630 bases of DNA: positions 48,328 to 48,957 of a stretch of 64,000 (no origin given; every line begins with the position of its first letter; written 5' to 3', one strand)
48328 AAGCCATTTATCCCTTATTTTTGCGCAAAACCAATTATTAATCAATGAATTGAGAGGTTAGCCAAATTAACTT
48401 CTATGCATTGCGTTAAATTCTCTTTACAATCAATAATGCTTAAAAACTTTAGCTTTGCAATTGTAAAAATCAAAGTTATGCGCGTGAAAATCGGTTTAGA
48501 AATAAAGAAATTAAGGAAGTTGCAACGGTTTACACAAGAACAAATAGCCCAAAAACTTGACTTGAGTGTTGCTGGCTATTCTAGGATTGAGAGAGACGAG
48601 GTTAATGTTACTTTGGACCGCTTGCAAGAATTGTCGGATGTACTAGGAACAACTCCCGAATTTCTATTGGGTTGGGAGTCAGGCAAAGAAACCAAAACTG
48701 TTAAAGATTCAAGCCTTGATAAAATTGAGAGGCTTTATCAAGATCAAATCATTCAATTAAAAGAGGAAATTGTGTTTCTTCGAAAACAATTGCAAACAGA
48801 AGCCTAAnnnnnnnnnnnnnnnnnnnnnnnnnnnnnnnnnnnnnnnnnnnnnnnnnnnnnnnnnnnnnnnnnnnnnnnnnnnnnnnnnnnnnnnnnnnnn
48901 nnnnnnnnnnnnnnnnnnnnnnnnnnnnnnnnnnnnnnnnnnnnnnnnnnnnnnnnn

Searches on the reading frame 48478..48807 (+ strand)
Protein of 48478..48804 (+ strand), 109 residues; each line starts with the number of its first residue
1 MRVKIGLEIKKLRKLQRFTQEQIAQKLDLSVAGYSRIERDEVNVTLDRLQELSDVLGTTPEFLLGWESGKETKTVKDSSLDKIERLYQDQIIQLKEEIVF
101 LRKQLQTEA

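Call 47: find_homologous_proteins(query=window:48478-48804:+, max_evalue=1e-15)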
Query seq(109 aa) (109 aa): 28 proteins with E <= 1e-15 among 37 candidates.
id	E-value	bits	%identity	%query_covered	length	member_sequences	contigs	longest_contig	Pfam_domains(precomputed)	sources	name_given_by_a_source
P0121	2.5e-59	215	99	100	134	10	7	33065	PF01381.29,PF13560.13,PF13443.13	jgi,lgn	-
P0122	9.5e-50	185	84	99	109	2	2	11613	PF01381.29,PF13560.13,PF13443.13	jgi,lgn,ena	-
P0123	1.2e-49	184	83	100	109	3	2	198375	PF01381.29,PF13560.13,PF13443.13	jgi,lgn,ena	-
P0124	3.0e-49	183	82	99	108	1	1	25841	PF12844.14,PF01381.29,PF13560.13,PF13443.13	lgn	-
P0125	6.4e-49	182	82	99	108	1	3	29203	PF12844.14,PF01381.29,PF13560.13,PF13443.13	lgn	-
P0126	2.4e-48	180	82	100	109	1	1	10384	PF01381.29,PF13560.13,PF13443.13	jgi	jgi:transcriptional regulator with XRE-family HTH domain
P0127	9.1e-47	175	79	98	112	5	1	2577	PF01381.29,PF13560.13,PF13443.13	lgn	-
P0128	2.2e-46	174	82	100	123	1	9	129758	PF01381.29,PF13560.13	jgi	jgi:transcriptional regulator with XRE-family HTH domain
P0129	2.2e-46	174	82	100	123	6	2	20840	PF01381.29,PF13560.13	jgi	jgi:transcriptional regulator with XRE-family HTH domain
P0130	2.2e-46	174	82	100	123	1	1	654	PF01381.29,PF13560.13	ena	-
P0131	2.2e-46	174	82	100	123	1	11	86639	PF01381.29,PF13560.13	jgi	jgi:transcriptional regulator with XRE-family HTH domain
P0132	4.3e-46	173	81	100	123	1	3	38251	PF01381.29,PF13560.13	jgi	jgi:transcriptional regulator with XRE-family HTH domain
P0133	4.6e-46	173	82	100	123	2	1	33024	PF01381.29,PF13560.13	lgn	-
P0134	4.6e-46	173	82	100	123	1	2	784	PF01381.29,PF13560.13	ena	-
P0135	4.6e-46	173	82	100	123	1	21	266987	PF01381.29,PF13560.13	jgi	jgi:transcriptional regulator with XRE-family HTH domain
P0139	4.8e-46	173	78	100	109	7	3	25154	PF01381.29,PF13560.13,PF13443.13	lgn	-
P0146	1.4e-34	136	68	97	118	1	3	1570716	PF01381.29,PF13560.13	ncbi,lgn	-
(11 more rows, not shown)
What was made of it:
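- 48481..48807 (+): Flanking HTH_3/XRE-family regulator gene; the true start is ATG 48481, giving 108 aa. Homologues of 108-123 aa are 78-84% identical (call 47).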

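Call 48: find_encoding_contigs(protein=P0122, flank=2500, max_places=3)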
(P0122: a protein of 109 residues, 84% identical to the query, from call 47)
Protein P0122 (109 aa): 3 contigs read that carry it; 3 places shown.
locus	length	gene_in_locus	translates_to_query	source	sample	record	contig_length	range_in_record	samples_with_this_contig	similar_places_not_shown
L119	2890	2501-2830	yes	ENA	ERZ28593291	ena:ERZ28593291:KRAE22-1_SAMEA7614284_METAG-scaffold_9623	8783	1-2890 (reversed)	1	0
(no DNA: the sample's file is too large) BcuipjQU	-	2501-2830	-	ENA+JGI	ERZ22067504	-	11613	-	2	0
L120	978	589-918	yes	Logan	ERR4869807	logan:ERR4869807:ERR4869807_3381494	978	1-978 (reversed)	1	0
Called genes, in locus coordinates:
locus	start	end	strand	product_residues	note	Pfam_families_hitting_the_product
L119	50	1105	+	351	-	PF13685:Fe-ADH_2 (weak), PF01761:DHQ_synthase, PF24621:DHQS_C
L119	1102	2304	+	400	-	PF00275:EPSP_synthase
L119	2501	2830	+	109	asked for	PF13560:HTH_31 (weak), PF01381:HTH_3, PF13443:HTH_26 (weak)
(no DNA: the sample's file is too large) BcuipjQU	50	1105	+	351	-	PF13685:Fe-ADH_2 (weak), PF01761:DHQ_synthase, PF24621:DHQS_C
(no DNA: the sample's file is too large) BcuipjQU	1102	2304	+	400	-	PF00275:EPSP_synthase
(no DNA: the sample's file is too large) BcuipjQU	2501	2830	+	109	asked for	PF13560:HTH_31 (weak), PF01381:HTH_3, PF13443:HTH_26 (weak)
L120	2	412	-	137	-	?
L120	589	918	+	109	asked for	PF13560:HTH_31 (weak), PF01381:HTH_3, PF13443:HTH_26 (weak)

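Call 49: find_encoding_contigs(protein=P0124, flank=2500, max_places=3)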
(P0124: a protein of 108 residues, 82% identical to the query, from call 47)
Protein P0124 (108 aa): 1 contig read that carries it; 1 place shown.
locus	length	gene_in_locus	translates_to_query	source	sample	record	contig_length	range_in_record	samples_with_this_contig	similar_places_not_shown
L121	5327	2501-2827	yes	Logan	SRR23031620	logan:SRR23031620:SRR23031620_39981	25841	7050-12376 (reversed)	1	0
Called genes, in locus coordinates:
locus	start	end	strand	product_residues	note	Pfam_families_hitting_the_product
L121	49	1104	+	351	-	PF13685:Fe-ADH_2 (weak), PF01761:DHQ_synthase, PF24621:DHQS_C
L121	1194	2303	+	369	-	PF00275:EPSP_synthase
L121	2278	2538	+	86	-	-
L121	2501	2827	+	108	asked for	PF13560:HTH_31, PF12844:HTH_19 (faint), PF01381:HTH_3, PF13443:HTH_26 (weak)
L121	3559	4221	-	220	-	PF01168:Ala_racemase_N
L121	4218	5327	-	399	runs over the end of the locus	PF06245:DUF1015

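Call 50: find_encoding_contigs(protein=P0139, flank=2500, max_places=3)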
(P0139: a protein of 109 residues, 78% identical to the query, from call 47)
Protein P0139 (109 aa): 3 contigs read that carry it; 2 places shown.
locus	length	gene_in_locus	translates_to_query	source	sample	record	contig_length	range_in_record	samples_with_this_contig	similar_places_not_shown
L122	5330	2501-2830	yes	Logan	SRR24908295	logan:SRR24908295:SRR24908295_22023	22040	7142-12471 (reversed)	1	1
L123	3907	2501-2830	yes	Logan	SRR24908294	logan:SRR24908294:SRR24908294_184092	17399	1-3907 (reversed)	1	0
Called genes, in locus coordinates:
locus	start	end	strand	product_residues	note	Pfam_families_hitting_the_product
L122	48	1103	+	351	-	PF01761:DHQ_synthase, PF24621:DHQS_C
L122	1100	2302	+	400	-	PF00275:EPSP_synthase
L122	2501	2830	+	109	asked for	PF13560:HTH_31 (weak), PF01381:HTH_3, PF13443:HTH_26 (weak)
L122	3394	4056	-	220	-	PF01168:Ala_racemase_N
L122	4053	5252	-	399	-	PF06245:DUF1015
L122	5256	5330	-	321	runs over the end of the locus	PF00389:2-Hacid_dh, PF02826:2-Hacid_dh_C, PF01262:AlaDh_PNT_C (weak)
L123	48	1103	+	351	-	PF01761:DHQ_synthase, PF24621:DHQS_C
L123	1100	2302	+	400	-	PF00275:EPSP_synthase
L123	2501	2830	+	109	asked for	PF13560:HTH_31 (weak), PF01381:HTH_3, PF13443:HTH_26 (weak)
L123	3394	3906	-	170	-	?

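Call 51: find_encoding_contigs(protein=P0146, flank=2500, max_places=3)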
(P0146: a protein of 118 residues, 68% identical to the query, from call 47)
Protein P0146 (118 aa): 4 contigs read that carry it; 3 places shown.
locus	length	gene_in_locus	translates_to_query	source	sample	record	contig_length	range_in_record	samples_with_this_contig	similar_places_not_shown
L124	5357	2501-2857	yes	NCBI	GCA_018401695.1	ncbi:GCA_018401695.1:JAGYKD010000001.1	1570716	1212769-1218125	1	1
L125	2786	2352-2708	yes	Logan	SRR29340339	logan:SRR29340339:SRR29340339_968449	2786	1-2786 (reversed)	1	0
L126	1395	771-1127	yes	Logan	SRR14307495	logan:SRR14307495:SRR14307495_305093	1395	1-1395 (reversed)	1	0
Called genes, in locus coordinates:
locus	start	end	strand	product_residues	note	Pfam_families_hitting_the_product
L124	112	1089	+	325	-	PF00294:PfkB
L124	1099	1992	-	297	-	PF00165:HTH_AraC (weak), PF12833:HTH_18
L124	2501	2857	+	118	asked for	PF13560:HTH_31, PF01381:HTH_3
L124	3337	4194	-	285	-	PF00165:HTH_AraC (weak), PF12833:HTH_18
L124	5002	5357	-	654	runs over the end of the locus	PF00999:Na_H_Exchanger, PF02254:TrkA_N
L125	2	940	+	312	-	?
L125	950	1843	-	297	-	PF00165:HTH_AraC (weak), PF12833:HTH_18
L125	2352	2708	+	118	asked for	PF13560:HTH_31, PF01381:HTH_3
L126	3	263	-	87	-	?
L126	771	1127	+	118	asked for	PF13560:HTH_31, PF01381:HTH_3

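Call 105: search_protein_families(library=pfam, proteins=[window:48481-48807:+])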
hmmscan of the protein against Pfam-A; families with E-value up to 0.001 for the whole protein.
window:48481-48807:+ (108 aa): 4 families
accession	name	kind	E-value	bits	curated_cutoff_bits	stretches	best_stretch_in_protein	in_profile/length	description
PF01381.28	HTH_3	-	2.3e-15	56.8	23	1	8-62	1-55/55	Helix-turn-helix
PF13560.12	HTH_31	-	1.2e-08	35.6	27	1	4-60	2-59/64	Helix-turn-helix domain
PF13443.12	HTH_26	-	5.8e-07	30.1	22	1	8-66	2-61/63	Cro/C1-type HTH DNA-binding domain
PF12844.13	HTH_19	-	9.9e-05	22.6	30.2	0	8-39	4-35/64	Helix-turn-helix domain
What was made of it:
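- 48481..48807 (+): Pfam HTH_3, 2.3e-15 (call 105).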
